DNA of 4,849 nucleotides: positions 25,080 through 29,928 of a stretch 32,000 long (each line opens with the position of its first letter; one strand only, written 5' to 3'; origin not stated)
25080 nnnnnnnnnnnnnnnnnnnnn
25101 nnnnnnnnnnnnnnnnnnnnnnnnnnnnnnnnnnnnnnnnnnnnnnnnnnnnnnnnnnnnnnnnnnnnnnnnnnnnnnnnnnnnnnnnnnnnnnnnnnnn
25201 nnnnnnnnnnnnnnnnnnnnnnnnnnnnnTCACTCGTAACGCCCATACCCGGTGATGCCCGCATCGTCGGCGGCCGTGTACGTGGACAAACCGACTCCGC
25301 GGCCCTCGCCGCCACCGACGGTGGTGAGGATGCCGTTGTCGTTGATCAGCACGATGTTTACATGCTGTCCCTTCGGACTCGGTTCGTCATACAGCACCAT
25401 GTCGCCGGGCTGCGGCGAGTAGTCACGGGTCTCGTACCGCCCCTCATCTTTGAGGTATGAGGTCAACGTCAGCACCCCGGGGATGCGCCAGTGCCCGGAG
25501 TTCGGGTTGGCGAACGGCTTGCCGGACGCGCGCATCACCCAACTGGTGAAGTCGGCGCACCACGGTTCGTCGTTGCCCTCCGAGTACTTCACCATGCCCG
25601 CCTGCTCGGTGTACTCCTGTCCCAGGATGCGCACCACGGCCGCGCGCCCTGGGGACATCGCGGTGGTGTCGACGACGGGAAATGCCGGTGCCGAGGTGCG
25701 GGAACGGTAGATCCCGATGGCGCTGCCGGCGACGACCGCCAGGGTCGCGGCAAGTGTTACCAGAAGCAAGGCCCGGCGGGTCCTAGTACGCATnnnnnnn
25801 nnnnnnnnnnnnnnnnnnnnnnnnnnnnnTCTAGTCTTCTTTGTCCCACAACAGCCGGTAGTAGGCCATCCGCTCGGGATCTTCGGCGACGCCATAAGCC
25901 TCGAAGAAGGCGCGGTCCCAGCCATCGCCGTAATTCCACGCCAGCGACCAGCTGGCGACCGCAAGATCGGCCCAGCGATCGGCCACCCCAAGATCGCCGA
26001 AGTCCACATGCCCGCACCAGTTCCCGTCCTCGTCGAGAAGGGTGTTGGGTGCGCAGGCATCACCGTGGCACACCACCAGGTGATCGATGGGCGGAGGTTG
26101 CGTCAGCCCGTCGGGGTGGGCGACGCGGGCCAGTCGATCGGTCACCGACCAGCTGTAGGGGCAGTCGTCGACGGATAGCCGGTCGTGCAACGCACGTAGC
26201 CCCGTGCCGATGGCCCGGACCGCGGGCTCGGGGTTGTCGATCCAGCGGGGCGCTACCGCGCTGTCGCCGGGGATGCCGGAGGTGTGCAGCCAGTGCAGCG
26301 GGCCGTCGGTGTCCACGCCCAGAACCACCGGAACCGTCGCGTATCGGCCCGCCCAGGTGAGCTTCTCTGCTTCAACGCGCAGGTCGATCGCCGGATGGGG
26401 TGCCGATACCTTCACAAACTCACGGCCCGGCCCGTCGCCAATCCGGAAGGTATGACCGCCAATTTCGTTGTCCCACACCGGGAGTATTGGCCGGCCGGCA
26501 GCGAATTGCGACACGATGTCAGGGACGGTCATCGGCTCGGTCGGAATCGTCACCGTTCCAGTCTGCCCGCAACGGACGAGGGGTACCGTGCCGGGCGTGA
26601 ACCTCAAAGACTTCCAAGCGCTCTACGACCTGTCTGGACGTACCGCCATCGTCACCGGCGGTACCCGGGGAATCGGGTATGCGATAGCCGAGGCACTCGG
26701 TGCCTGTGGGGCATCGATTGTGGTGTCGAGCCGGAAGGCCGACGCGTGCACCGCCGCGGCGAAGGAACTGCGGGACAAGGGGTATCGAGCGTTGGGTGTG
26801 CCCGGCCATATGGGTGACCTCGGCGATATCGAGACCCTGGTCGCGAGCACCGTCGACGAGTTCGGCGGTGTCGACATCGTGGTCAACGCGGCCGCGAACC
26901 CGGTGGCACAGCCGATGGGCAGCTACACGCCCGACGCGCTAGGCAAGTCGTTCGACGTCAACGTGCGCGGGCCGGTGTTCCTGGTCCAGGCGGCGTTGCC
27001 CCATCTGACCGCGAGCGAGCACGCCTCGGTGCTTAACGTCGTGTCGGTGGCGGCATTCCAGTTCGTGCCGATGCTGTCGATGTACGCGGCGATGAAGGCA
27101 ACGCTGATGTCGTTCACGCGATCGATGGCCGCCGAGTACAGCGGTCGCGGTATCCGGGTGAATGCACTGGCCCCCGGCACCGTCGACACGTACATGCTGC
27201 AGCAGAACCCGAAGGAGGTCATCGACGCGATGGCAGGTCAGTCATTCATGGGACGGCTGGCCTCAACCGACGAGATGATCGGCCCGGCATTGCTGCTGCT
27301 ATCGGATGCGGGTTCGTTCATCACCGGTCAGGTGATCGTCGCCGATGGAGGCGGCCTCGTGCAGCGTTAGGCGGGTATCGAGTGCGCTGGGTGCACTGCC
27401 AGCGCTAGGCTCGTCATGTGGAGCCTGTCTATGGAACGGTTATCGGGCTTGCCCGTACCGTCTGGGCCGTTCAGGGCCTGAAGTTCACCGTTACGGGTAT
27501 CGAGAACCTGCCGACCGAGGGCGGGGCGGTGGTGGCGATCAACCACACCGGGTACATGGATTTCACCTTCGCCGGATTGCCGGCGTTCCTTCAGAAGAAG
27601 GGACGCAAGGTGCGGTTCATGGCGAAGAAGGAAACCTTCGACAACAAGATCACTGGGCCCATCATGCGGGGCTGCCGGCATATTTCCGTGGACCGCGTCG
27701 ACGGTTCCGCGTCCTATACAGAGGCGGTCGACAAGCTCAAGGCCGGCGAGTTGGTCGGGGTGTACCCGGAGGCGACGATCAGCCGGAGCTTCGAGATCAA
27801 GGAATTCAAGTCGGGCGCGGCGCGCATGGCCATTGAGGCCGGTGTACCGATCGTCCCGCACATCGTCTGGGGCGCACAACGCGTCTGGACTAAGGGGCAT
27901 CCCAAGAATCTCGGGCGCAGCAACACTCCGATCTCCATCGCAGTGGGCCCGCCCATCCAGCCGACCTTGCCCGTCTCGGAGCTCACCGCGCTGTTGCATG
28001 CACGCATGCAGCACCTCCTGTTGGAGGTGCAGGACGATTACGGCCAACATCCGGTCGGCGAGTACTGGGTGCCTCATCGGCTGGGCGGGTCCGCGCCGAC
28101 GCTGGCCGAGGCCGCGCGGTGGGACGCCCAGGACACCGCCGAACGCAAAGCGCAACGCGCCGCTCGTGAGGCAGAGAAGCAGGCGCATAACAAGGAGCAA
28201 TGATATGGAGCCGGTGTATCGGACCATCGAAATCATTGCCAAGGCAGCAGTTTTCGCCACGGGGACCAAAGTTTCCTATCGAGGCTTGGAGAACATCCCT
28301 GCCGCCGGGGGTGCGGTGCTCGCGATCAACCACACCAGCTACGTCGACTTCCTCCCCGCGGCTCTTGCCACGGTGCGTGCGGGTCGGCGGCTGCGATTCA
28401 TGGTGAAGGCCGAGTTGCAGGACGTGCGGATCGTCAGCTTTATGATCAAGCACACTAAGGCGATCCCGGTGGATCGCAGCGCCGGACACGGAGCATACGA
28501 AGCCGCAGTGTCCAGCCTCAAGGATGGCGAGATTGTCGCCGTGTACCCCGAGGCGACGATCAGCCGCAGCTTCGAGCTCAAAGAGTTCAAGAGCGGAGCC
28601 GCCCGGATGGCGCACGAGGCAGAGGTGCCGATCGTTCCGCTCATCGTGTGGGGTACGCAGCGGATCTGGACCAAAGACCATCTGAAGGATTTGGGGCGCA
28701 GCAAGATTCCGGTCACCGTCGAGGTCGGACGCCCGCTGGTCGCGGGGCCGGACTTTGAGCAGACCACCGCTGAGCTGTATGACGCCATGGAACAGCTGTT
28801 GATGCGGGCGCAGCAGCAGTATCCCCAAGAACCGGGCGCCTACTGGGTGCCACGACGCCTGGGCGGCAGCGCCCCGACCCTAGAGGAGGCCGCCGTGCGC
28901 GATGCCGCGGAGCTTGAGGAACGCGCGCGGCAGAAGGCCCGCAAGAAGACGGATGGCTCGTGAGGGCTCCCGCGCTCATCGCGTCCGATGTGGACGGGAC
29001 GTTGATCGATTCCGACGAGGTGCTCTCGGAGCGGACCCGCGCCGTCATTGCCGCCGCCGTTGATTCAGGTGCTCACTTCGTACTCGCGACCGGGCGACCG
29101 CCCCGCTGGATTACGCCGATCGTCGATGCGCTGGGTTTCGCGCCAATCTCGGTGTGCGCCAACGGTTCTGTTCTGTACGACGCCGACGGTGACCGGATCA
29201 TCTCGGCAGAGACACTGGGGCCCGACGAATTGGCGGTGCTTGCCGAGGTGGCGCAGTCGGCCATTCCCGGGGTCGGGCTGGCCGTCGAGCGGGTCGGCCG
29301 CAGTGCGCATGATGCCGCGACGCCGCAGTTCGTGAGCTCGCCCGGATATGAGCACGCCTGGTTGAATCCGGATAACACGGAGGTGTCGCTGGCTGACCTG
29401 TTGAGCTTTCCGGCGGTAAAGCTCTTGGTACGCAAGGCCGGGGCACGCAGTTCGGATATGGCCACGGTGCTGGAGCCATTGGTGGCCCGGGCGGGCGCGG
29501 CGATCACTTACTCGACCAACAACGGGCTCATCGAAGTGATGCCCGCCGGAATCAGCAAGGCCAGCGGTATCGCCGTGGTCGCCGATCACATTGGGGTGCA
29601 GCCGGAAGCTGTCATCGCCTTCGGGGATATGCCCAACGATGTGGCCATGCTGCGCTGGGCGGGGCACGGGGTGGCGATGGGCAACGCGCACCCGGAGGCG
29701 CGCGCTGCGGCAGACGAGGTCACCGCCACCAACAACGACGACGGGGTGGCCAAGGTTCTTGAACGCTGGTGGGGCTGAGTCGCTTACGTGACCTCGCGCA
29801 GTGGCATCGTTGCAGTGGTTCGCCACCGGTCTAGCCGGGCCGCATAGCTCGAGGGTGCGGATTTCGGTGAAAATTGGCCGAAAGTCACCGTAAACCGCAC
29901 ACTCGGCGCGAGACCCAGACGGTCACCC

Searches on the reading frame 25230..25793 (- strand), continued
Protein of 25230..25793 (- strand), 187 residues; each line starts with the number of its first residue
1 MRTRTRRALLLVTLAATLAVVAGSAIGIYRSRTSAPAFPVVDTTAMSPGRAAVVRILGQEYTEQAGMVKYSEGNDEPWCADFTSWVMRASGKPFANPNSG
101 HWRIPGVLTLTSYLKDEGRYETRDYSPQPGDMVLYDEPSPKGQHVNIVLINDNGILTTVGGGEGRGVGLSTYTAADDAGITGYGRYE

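Call 46: search_protein_families(library=phrogs, proteins=[window:25230-25793:-], max_evalue=0.001)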
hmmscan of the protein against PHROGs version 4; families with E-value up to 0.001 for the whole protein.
window:25230-25793:- (187 aa): 3 families
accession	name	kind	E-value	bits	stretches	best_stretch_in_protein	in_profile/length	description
phrog_9589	-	lysis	2.9e-07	31.6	1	72-185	45-154/281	endolysin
phrog_21357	-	lysis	1.3e-06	29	1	73-171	37-136/225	endolysin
phrog_21825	-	lysis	2.2e-06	28.3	1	57-168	29-138/289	endolysin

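Call 47: search_dna_similar(query=window:25230-25793:-, collection=phages, mode=protein, max_evalue=0.001, max_rows=10)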
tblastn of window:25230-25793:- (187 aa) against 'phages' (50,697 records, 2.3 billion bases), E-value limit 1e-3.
Records with a match: 1; places in all: 1; records where one place covers at least 80% of the query: 0.
Best place of each record, by identity: <60% 1.
By first word of the organism name: Thermobifida 1.
By host as written in the record: Thermobifida fusca NTU22 1.
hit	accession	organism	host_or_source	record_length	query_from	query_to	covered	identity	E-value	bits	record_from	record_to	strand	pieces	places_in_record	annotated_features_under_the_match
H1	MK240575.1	Thermobifida phage P318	Thermobifida fusca NTU22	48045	41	148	58%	31.7%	7e-4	45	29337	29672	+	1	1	tape measure domain-containing protein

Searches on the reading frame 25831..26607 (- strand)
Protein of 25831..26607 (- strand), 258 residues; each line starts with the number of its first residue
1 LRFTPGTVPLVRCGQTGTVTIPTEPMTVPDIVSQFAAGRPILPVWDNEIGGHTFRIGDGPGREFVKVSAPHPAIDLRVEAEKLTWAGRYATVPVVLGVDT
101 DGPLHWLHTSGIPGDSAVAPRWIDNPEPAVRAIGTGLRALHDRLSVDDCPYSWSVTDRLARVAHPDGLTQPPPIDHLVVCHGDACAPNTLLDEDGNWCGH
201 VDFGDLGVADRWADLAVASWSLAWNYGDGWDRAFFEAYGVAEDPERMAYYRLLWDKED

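Call 45: search_protein_families(library=pfam, proteins=[window:25831-26607:-], max_evalue=0.00001)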
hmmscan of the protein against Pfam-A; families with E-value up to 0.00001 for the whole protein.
window:25831-26607:- (258 aa): 1 family
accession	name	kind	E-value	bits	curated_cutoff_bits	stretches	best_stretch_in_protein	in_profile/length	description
PF01636.29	APH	-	8.3e-19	68.7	23.2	1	174-249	165-238/239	Phosphotransferase enzyme family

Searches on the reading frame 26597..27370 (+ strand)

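Call 45: search_protein_families(library=pfam, proteins=[window:26597-27370:+], max_evalue=0.00001)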
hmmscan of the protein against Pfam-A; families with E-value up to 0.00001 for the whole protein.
window:26597-27370:+ (257 aa): 5 families
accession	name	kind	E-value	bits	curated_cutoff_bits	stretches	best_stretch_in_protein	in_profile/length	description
PF13561.12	adh_short_C2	-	2.6e-52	178.2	27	1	24-252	6-234/236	Enoyl-(Acyl carrier protein) reductase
PF00106.31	adh_short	-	1.4e-47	162.2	26.6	1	16-205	2-191/195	short chain dehydrogenase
PF23441.1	SDR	-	1.3e-12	48.1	27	1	12-252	5-254/258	SDR-like rossmann domain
PF08659.16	KR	-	1.3e-09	38.7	22.6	1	16-178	2-164/180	KR domain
PF01370.27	Epimerase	-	2.4e-07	30.9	20.9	1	18-182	2-161/240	NAD dependent epimerase/dehydratase family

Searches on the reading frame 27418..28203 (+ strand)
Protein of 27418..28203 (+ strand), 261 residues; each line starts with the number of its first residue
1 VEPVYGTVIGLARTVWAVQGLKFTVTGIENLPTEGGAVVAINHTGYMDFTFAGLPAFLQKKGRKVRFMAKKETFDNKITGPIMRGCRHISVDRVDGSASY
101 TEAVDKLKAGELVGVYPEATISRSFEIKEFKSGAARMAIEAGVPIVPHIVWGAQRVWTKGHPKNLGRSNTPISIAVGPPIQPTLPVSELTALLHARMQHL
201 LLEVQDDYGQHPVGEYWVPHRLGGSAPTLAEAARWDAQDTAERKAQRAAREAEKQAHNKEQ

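Call 45: search_protein_families(library=pfam, proteins=[window:27418-28203:+], max_evalue=0.00001)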
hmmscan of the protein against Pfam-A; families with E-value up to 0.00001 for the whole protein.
window:27418-28203:+ (261 aa): 1 family
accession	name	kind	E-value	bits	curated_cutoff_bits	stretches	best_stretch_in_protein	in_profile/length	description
PF01553.26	Acyltransferase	-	1e-33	116.4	23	1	22-150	1-131/132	Acyltransferase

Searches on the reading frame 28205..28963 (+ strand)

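Call 45: search_protein_families(library=pfam, proteins=[window:28205-28963:+], max_evalue=0.00001)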
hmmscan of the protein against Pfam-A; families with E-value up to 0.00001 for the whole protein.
window:28205-28963:+ (252 aa): 1 family
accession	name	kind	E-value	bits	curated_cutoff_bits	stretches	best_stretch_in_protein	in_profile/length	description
PF01553.26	Acyltransferase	-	8.2e-33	113.5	23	1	22-148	1-131/132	Acyltransferase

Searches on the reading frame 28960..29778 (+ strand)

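Call 45: search_protein_families(library=pfam, proteins=[window:28960-29778:+], max_evalue=0.00001)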
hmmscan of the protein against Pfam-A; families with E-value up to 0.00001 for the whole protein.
window:28960-29778:+ (272 aa): 4 families
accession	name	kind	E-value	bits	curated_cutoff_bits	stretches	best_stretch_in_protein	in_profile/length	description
PF08282.18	Hydrolase_3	-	1.6e-58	198.9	20.9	1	7-267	1-255/255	haloacid dehalogenase-like hydrolase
PF05116.19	S6PP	-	8.3e-13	48.9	20.3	1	179-253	146-219/247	Sucrose-6F-phosphate phosphohydrolase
PF00702.32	Hydrolase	-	2.7e-09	38.1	26.4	0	170-235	127-191/191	haloacid dehalogenase-like hydrolase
PF12710.13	HAD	-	6.1e-09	37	27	0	167-232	111-189/189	haloacid dehalogenase-like hydrolase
